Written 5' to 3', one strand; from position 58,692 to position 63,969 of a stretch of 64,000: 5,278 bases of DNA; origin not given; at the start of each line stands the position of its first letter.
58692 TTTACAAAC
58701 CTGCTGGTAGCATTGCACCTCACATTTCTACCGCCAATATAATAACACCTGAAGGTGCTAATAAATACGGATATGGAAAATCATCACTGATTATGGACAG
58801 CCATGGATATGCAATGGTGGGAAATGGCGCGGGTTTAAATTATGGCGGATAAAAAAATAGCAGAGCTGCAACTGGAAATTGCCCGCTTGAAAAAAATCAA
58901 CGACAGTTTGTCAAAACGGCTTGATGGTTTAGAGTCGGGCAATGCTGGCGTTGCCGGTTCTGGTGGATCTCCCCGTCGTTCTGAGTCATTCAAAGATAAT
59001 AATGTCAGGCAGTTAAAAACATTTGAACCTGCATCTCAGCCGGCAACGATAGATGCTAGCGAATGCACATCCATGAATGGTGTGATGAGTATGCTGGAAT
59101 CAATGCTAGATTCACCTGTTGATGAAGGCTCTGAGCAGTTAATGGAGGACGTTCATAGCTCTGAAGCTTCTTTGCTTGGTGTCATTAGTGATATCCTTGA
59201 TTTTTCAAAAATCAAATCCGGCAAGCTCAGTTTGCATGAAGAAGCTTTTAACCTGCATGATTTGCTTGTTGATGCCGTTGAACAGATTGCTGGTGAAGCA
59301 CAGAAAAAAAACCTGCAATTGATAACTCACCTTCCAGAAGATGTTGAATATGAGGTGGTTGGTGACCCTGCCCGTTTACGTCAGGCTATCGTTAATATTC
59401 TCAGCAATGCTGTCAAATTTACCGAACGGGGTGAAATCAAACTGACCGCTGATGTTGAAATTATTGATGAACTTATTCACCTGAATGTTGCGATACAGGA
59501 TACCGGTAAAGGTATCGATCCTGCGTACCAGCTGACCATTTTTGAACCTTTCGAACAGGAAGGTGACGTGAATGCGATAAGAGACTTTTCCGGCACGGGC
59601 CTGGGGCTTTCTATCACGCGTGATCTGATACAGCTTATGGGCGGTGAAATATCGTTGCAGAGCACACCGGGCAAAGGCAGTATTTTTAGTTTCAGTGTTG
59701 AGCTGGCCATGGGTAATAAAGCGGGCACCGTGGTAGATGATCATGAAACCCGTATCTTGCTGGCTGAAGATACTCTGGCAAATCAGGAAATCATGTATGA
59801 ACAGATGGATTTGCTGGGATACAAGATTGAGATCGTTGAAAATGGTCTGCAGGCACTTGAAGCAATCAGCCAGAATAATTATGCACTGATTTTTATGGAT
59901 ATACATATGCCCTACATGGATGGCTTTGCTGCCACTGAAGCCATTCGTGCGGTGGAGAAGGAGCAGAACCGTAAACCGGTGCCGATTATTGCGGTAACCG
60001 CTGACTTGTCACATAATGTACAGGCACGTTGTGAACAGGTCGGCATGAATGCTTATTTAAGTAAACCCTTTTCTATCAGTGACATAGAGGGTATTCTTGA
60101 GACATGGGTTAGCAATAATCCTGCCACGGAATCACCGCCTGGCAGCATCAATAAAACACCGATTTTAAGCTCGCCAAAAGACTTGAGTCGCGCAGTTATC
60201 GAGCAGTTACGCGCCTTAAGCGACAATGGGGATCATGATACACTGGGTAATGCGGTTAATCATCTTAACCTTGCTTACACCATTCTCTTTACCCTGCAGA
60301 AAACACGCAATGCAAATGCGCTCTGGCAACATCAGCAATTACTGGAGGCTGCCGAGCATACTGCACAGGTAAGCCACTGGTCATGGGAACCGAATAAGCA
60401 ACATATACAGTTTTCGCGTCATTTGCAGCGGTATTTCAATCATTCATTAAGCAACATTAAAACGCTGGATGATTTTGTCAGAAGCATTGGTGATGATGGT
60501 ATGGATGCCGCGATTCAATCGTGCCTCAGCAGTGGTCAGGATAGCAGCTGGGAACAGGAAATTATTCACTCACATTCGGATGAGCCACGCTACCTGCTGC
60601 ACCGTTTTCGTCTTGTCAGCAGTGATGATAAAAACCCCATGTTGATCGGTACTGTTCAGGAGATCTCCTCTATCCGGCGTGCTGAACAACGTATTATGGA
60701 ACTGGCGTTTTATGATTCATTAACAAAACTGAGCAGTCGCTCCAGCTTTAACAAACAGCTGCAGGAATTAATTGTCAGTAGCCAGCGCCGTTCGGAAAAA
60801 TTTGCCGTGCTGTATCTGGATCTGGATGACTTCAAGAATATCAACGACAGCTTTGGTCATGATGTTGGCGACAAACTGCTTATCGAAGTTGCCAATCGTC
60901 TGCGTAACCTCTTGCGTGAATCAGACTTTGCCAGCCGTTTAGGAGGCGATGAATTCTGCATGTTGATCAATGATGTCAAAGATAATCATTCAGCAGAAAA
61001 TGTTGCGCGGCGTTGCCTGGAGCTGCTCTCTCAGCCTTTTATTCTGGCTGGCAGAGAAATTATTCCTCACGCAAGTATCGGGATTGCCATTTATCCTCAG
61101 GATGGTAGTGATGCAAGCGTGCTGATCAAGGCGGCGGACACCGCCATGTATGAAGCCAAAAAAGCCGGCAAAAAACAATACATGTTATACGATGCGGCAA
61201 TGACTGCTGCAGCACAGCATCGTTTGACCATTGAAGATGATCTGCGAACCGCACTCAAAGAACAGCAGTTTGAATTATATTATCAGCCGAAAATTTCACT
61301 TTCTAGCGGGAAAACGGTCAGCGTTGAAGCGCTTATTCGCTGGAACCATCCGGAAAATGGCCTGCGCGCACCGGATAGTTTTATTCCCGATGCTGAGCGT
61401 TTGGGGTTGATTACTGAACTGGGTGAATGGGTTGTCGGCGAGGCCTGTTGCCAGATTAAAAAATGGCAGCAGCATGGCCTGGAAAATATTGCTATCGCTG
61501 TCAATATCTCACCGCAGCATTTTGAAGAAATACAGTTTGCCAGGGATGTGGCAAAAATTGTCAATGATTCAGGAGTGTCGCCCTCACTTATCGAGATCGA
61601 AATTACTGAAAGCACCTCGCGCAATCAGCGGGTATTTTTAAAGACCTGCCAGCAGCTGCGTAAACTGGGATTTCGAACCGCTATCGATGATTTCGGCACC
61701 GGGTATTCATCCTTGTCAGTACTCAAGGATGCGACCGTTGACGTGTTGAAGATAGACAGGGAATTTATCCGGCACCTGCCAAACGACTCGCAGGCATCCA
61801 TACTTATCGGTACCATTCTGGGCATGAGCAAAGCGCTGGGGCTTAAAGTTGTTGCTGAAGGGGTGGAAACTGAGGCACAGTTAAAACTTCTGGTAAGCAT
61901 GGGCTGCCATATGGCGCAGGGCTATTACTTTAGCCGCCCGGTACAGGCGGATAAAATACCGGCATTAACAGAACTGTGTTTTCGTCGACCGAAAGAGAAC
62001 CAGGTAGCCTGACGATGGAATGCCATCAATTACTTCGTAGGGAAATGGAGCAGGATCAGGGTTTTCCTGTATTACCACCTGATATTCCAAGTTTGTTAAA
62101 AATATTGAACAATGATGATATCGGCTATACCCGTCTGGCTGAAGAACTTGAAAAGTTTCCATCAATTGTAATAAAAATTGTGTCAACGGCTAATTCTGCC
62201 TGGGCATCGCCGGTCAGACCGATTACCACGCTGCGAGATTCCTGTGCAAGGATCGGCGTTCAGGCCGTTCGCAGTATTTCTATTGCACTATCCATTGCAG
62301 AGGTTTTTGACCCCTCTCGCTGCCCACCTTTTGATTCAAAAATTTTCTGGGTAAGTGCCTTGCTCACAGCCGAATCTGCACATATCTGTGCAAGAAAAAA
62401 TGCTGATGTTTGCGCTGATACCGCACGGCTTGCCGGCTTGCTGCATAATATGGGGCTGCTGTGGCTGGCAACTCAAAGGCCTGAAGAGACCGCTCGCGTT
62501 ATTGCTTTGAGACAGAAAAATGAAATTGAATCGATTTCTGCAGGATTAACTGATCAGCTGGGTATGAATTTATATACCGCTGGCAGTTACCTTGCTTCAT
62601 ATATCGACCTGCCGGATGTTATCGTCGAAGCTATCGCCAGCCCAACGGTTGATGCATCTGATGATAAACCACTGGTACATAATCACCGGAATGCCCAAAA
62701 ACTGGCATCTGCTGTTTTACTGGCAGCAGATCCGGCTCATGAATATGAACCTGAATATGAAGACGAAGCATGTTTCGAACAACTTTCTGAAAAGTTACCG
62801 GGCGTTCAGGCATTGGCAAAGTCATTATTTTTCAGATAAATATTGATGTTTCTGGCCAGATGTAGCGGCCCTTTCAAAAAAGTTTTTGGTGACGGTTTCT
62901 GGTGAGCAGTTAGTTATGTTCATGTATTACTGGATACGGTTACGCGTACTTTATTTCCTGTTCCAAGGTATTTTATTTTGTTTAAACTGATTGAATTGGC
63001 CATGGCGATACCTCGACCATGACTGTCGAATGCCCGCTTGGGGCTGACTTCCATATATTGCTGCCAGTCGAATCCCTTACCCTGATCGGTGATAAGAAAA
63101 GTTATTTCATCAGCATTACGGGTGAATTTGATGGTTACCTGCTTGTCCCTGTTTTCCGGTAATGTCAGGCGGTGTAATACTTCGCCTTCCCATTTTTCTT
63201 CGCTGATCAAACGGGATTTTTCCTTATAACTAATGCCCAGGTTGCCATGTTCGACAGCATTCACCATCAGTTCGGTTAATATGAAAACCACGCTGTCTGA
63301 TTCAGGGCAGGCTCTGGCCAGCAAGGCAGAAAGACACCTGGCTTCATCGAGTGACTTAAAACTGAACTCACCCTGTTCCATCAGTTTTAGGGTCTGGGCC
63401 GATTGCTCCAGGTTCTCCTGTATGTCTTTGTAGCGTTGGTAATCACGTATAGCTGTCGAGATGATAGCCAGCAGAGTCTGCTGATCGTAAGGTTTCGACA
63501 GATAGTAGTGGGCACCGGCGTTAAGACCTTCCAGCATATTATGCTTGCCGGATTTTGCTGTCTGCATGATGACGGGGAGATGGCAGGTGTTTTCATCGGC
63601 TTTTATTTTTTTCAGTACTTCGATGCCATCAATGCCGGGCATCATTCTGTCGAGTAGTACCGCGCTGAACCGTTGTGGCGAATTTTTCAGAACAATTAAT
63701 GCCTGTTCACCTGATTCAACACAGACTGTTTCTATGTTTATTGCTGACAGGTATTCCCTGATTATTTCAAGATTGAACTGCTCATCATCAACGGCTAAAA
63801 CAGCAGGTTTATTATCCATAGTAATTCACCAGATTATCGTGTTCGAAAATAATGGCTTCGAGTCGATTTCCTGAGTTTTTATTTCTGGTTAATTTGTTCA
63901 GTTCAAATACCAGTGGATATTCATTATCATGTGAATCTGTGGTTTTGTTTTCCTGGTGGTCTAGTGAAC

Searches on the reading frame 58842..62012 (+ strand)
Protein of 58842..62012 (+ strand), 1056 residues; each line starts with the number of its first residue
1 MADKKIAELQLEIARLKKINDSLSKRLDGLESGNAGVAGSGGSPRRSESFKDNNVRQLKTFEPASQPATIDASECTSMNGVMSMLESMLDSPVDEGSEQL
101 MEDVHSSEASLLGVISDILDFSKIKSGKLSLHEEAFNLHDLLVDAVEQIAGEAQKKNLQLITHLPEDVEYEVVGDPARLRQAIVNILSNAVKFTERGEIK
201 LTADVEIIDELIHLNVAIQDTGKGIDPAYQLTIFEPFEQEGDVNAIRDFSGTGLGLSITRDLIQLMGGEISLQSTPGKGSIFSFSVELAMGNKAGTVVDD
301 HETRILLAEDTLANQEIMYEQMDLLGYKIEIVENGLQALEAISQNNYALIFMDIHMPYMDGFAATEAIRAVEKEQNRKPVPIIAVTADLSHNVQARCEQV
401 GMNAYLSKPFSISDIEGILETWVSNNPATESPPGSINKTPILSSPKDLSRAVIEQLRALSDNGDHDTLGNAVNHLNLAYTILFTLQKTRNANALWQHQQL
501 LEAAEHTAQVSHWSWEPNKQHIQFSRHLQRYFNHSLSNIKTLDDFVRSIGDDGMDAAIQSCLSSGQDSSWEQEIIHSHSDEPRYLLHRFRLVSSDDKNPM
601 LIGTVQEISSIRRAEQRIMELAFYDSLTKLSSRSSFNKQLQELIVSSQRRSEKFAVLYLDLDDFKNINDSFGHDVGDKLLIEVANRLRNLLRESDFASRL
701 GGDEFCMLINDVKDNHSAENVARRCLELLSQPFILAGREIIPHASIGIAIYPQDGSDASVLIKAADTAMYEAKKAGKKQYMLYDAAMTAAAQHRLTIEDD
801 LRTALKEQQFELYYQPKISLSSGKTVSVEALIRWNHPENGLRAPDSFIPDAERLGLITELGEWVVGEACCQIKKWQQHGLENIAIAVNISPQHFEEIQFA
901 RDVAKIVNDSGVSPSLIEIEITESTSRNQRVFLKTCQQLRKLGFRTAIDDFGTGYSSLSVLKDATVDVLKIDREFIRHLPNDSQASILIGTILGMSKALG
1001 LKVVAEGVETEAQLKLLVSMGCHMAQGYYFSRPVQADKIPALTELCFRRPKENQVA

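Call 21: search_protein_families(library=pfam, proteins=[window:58842-62012:+], max_evalue=0.00001)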
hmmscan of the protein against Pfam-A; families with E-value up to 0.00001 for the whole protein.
window:58842-62012:+ (1056 aa): 4 families
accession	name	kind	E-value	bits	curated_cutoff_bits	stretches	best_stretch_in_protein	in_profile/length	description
PF00563.25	EAL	-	1.2e-74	251.1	31.3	1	799-1033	2-236/236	EAL domain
PF00990.26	GGDEF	-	4.9e-50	169.9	23.8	1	622-779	1-161/161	Diguanylate cyclase, GGDEF domain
PF02518.31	HATPase_c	-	2.3e-25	89.6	26.4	1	174-288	1-109/111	Histidine kinase-, DNA gyrase B-, and HSP90-like ATPase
PF00072.30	Response_reg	-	7.2e-21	74.9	30.2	1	305-416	1-107/111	Response regulator receiver domain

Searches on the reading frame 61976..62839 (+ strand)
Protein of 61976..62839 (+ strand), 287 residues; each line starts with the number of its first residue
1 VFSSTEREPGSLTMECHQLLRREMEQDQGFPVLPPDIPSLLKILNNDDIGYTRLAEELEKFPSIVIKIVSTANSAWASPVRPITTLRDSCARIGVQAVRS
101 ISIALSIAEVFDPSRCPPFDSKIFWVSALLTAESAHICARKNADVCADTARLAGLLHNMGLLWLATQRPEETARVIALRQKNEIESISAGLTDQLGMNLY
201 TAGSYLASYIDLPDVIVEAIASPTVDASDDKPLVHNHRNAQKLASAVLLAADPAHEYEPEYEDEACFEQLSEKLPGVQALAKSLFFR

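Call 21: search_protein_families(library=pfam, proteins=[window:61976-62839:+], max_evalue=0.00001)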
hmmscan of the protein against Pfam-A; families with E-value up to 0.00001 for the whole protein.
window:61976-62839:+ (287 aa): 1 family
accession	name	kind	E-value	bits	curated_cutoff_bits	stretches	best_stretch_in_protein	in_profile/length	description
PF08668.18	HDOD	-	1.2e-25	90.6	22.9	1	31-221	2-191/196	HDOD domain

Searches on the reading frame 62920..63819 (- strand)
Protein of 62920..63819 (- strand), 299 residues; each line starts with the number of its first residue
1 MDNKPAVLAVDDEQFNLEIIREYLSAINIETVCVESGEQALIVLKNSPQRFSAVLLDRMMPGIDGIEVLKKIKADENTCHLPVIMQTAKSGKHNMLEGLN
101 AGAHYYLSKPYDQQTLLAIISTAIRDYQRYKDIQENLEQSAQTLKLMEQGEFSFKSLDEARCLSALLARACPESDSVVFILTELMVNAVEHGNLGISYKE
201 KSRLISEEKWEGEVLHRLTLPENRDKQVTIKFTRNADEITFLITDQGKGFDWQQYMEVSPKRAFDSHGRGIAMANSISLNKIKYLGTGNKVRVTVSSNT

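Call 21: search_protein_families(library=pfam, proteins=[window:62920-63819:-], max_evalue=0.00001)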
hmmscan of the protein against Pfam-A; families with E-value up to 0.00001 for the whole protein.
window:62920-63819:- (299 aa): 2 families
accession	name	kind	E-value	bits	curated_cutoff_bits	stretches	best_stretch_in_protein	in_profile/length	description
PF00072.30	Response_reg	-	1.2e-23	83.9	30.2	1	7-120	1-110/111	Response regulator receiver domain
PF13581.12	HATPase_c_2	-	1.7e-10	41.4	27.4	1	174-294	29-126/127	Histidine kinase-like ATPase domain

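Call 60: list_cluster_members(proteins=[window:62920-63816:-, window:61976-62836:+, window:56925-58301:-, window:705-1346:+, window:1715-2242:-, window:55675-56655:-])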
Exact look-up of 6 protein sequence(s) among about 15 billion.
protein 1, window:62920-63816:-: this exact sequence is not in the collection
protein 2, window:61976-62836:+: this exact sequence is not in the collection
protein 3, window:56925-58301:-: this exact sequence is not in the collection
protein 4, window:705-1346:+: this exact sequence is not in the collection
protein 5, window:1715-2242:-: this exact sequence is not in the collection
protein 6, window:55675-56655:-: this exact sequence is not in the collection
